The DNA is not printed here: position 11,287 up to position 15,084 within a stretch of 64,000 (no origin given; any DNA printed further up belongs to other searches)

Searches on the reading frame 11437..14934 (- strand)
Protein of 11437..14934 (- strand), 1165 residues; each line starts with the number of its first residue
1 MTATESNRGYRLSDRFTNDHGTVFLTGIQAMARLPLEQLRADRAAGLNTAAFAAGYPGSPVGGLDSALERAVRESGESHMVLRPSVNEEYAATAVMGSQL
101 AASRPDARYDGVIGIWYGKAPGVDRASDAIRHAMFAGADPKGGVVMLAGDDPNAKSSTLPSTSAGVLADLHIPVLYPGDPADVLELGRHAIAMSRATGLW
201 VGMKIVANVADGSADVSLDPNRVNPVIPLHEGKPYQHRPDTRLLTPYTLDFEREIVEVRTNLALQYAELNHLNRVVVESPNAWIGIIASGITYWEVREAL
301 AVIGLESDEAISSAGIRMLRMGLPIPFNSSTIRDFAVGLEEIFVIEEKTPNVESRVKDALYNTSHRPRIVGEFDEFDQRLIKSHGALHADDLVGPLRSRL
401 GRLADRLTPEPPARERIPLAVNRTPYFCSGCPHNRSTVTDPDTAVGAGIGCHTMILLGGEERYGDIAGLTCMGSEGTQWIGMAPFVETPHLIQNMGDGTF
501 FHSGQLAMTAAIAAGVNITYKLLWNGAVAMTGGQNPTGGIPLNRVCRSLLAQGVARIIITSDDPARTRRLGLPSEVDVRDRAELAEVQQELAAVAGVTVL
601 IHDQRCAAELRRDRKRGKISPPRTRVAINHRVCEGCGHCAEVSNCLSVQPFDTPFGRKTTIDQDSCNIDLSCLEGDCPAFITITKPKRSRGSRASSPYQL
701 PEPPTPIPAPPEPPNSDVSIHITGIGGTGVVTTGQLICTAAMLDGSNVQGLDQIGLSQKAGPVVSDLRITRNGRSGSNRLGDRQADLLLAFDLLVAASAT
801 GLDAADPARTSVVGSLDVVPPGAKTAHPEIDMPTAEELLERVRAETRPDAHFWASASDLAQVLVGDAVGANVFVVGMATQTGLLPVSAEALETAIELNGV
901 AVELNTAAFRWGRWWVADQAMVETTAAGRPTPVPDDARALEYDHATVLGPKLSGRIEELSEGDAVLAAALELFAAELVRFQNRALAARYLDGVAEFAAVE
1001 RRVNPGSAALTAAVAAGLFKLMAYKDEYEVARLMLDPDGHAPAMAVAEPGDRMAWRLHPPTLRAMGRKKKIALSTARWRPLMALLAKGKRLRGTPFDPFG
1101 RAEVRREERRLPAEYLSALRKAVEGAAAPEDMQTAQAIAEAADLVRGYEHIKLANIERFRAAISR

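Call 69: search_protein_families(library=pfam, proteins=[window:11437-14934:-], max_evalue=0.00001)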
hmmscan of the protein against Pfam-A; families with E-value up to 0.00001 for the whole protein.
window:11437-14934:- (1165 aa): 3 families
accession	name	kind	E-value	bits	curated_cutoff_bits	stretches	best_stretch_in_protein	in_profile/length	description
PF20169.3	DUF6537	-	5.3e-51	173.8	27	1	969-1164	4-202/203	Family of unknown function (DUF6537)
PF01558.24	POR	-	9.8e-20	71.8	27.4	1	726-912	1-171/173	Pyruvate ferredoxin/flavodoxin oxidoreductase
PF02775.26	TPP_enzyme_C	-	9.9e-08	32.4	21.9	1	448-535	1-92/151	Thiamine pyrophosphate enzyme, C-terminal TPP binding domain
